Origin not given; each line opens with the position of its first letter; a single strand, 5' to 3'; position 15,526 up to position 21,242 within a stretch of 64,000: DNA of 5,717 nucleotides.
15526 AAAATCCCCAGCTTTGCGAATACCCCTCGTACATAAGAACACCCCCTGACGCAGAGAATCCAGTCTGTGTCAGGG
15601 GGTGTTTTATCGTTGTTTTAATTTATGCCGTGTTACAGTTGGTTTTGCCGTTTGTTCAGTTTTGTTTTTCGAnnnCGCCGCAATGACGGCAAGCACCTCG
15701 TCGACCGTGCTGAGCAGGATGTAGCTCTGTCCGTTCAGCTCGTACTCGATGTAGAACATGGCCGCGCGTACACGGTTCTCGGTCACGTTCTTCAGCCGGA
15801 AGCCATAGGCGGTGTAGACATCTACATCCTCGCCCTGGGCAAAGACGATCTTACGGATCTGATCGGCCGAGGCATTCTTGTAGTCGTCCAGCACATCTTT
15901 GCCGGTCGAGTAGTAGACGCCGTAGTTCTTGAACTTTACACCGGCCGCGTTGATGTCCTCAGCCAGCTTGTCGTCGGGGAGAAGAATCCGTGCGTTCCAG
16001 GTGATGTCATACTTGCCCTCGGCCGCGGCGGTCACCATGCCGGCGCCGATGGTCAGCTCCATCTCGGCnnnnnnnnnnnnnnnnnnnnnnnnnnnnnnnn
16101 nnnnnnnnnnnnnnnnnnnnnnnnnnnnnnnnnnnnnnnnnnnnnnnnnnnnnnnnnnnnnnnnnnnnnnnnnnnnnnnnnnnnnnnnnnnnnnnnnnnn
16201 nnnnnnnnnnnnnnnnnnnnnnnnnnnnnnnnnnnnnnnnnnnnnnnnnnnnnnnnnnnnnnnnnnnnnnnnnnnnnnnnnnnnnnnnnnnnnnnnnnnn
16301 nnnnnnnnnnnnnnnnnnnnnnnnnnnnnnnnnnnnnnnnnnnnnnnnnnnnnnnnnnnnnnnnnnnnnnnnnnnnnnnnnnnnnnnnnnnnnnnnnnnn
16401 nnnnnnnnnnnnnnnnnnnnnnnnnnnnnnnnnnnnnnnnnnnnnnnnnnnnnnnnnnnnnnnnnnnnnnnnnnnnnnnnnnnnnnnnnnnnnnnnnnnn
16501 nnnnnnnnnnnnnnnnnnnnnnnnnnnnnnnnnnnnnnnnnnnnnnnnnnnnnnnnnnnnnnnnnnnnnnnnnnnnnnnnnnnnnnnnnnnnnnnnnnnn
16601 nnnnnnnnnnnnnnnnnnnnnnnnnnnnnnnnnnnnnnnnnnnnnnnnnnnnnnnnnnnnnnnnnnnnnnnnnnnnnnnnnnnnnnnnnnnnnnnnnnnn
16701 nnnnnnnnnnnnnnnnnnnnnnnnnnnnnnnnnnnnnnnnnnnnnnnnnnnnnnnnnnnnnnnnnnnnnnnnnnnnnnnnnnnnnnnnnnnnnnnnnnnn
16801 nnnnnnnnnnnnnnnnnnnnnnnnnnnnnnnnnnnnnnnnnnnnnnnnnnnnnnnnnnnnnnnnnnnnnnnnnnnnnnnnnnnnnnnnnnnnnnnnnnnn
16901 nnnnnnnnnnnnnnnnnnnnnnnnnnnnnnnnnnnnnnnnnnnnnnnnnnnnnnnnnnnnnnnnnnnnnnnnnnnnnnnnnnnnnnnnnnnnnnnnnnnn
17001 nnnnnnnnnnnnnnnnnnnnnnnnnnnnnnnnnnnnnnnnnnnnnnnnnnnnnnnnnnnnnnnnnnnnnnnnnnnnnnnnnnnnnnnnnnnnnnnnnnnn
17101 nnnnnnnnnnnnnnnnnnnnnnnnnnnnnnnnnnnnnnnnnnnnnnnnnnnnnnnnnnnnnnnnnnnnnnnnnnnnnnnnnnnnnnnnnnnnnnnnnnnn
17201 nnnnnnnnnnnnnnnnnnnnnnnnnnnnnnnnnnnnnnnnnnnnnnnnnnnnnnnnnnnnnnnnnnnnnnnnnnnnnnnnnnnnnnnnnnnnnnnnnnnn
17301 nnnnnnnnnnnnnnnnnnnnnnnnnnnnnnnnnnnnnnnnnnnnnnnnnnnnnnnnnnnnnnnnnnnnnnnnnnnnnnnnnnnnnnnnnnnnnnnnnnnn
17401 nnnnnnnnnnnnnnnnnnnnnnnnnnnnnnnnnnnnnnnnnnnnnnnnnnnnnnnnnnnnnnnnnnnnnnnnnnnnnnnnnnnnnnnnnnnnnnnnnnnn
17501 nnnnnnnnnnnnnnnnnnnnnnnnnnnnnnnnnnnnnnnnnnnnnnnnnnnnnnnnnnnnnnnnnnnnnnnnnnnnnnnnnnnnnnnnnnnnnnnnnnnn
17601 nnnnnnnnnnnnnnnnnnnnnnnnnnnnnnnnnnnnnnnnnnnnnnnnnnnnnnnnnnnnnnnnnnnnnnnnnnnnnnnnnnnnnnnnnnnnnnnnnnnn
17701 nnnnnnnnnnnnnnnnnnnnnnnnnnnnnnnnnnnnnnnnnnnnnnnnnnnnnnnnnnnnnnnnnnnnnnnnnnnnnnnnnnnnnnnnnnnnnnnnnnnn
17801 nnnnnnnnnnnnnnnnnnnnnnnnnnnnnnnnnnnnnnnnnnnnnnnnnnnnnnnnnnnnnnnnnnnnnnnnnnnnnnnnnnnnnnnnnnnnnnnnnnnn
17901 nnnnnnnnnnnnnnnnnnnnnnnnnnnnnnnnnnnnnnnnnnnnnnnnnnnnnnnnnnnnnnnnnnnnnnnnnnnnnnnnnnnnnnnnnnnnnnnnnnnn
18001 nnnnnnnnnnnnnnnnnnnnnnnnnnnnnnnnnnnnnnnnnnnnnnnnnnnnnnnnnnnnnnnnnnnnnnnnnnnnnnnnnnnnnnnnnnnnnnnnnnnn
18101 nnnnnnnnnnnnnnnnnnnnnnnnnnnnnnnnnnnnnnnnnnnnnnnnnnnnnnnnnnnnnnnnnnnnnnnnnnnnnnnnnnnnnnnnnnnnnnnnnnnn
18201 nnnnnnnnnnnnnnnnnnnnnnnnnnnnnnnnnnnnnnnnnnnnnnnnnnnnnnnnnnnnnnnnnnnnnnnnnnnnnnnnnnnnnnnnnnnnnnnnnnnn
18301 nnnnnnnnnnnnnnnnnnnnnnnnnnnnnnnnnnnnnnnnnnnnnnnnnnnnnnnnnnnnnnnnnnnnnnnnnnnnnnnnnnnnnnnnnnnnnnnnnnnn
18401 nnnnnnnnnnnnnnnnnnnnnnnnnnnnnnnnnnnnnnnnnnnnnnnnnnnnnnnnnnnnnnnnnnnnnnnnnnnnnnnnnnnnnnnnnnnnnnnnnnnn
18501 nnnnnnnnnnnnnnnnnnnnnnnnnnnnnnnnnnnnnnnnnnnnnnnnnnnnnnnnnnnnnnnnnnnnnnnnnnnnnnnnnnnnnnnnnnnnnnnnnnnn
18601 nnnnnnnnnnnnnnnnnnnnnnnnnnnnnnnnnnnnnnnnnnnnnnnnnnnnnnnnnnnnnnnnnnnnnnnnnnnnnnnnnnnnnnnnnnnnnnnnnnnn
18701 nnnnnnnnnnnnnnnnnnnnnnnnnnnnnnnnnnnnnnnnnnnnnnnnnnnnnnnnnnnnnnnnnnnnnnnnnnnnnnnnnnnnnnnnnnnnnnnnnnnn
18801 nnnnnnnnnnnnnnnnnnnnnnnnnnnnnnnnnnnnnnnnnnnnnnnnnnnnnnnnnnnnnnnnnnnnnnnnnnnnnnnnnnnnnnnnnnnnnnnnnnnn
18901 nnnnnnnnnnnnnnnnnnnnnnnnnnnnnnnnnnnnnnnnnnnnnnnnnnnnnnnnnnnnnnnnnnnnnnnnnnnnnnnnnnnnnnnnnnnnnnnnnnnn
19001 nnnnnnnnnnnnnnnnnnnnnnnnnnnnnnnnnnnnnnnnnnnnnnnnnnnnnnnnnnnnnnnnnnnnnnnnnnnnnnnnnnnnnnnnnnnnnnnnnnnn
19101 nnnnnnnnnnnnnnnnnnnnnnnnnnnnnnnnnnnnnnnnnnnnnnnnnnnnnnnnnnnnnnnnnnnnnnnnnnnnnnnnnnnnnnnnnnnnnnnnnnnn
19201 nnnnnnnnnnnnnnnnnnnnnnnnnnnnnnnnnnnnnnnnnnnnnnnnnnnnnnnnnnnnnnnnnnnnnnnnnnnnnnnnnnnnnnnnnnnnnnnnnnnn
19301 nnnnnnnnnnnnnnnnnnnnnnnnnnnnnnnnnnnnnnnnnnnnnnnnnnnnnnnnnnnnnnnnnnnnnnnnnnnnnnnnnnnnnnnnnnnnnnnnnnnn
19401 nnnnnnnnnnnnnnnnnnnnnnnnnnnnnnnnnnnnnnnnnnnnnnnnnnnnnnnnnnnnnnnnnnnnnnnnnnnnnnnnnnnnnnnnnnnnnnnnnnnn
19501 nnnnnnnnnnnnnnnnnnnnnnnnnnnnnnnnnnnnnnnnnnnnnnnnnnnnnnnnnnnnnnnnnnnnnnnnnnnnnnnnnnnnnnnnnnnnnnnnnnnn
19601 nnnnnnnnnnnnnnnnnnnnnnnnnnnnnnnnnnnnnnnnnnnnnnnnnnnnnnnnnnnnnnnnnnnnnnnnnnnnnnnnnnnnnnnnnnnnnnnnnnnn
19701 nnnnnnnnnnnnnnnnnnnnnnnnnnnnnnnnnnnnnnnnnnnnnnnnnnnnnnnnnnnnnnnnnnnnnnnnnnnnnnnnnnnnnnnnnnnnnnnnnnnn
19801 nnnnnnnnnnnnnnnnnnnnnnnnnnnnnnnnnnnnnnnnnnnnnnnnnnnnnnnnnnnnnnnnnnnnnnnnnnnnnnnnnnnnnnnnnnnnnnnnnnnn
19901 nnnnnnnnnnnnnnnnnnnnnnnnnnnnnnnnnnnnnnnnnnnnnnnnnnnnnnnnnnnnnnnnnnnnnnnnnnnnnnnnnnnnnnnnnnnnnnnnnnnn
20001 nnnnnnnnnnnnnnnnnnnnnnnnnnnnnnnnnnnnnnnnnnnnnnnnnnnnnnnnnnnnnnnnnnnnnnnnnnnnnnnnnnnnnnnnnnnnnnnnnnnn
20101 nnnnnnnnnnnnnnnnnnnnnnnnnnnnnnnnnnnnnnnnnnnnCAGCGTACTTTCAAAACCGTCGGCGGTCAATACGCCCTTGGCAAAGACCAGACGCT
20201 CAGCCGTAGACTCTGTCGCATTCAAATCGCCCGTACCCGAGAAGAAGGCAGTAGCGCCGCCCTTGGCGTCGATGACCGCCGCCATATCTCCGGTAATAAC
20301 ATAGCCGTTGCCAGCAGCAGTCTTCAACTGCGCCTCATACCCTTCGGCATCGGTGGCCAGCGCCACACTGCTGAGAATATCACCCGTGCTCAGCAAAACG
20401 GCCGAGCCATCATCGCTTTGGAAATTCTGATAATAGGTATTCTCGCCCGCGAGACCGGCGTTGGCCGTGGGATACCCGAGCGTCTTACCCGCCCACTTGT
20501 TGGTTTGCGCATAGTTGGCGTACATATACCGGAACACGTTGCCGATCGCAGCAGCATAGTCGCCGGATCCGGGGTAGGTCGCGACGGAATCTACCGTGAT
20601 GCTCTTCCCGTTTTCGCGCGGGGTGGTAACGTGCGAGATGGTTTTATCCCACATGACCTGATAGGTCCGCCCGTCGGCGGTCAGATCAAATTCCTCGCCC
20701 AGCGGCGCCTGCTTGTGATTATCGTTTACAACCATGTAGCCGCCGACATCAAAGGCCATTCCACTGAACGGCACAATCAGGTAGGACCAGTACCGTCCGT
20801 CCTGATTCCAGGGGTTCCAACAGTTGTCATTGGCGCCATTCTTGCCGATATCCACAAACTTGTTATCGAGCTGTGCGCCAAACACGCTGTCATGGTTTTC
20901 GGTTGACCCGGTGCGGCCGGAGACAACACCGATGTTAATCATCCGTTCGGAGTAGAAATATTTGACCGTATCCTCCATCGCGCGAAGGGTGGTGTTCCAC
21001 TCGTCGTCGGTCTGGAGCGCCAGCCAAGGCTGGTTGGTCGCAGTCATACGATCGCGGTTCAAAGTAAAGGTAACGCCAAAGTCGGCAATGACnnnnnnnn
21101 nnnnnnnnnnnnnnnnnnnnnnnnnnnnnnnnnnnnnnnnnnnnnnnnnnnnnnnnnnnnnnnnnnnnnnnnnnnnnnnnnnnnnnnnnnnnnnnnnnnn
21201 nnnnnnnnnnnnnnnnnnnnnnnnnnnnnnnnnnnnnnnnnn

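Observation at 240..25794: Four giant secreted glycan-binding proteins end in the same ~125-aa C-terminal module, which matches no recognisable sorting signal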

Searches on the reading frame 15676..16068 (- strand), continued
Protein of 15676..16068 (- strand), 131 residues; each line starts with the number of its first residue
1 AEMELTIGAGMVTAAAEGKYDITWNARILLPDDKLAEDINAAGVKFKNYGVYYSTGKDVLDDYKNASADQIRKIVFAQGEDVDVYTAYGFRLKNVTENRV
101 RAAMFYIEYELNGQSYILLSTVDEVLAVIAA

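Call 77: search_protein_families(library=pfam, proteins=[P0087, P0074, P0041, P0066], max_evalue=0.01)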
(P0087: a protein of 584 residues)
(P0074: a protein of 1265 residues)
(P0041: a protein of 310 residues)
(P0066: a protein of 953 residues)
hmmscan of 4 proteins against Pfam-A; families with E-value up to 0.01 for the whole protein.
P0087 (584 aa): 4 families
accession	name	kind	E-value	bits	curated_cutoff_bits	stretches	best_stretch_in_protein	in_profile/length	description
PF07833.16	Cu_amine_oxidN1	-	1.5e-30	105.7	24.2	1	265-370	6-108/108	Copper amine oxidase N-terminal domain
PF16656.11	Pur_ac_phosph_N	-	1.2e-06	29.5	30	0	71-135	31-93/93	Purple acid Phosphatase, N-terminal domain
PF16974.11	NAR2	-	0.00011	22.3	26.6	0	215-236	102-124/142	High-affinity nitrate transporter accessory, Ig-like domain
PF04775.20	Bile_Hydr_Trans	-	0.00014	22.1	27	0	441-491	3-52/126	Acyl-CoA thioester hydrolase/BAAT N-terminal region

P0074 (1265 aa): 20 families
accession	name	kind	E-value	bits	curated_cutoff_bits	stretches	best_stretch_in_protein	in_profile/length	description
PF16655.11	PhoD_N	-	1.1e-19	71.2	30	0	878-921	36-80/90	PhoD-like phosphatase, N-terminal domain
PF25788.1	Ig_Rha78A_N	-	3.8e-15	56.5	27.4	0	895-928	59-92/105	Rha78A-like, N-terminal immunoglobulin domain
PF10179.15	NDNF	-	1.2e-13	51.6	27.3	0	477-510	84-117/127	Neuron-derived neurotrophic factor, first Fn(III) domain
PF16656.11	Pur_ac_phosph_N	-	2.1e-13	51.1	30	0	663-727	30-93/93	Purple acid Phosphatase, N-terminal domain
PF00041.27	fn3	-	2.4e-12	47.3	25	0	637-723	9-81/84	Fibronectin type III domain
PF13620.12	CarboxypepD_reg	-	4.5e-12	46.6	32.3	1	30-106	1-82/82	Carboxypeptidase regulatory-like domain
PF19190.6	BACON_2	-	1.5e-10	41.3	25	1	114-194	2-84/94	Viral BACON domain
PF02369.22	Big_1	-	2e-09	37.9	34.9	0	915-951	21-57/93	Bacterial Ig-like domain (group 1)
PF13715.12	CarbopepD_reg_2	-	2.7e-08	34.2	32.2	1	31-106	1-77/88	CarboxypepD_reg-like domain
PF14686.12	fn3_3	-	4.1e-06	26.9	24.4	1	58-99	30-73/75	Polysaccharide lyase family 4, domain II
PF25814.1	fn3_SORL1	-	1.1e-05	25.8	27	0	866-897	26-57/90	SORL1-like, fn3 domain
PF08308.17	PEGA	-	2.2e-05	24.7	20.8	1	66-107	28-69/71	PEGA domain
PF19433.5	NDNF_C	-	2.8e-05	24.1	26.5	0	691-728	135-172/175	Neuron-derived Neurotrophic Factor C-terminal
PF16974.11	NAR2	-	8.1e-05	22.7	26.6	0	991-1032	80-121/142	High-affinity nitrate transporter accessory, Ig-like domain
PF22076.2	Cep192_D6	-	8.8e-05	23.1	35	1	114-202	4-99/101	Cep192 domain 6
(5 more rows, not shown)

P0041 (310 aa): 0 families

P0066 (953 aa): 3 families
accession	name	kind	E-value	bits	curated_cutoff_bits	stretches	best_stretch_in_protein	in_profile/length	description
PF03663.20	Glyco_hydro_76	-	2.7e-33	116.4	25.9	1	609-859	4-257/366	Glycosyl hydrolase family 76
PF07944.18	Beta-AFase-like_GH127_cat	-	7.6e-05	22.3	24.9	1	711-794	133-210/376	Beta-L-arabinofuranosidase, GH127 catalytic domain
PF07221.17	GlcNAc_2-epim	-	0.00092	19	23.4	1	706-808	218-325/347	N-acylglucosamine 2-epimerase (GlcNAc 2-epimerase)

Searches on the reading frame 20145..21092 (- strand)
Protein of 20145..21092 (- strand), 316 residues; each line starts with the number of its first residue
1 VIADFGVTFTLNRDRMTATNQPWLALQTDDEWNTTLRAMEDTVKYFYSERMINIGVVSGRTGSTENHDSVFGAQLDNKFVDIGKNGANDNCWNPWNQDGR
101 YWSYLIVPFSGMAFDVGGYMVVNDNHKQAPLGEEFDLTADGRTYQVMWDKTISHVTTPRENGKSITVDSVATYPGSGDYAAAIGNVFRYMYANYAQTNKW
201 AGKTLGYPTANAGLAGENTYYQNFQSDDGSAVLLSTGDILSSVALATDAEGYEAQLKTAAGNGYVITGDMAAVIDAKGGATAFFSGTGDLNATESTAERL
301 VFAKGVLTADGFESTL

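Call 79: search_solved_structures(query=window:20145-21092:-, max_evalue=1)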
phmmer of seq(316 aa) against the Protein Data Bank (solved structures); distinct sequences matched with E-value up to 1: 0.
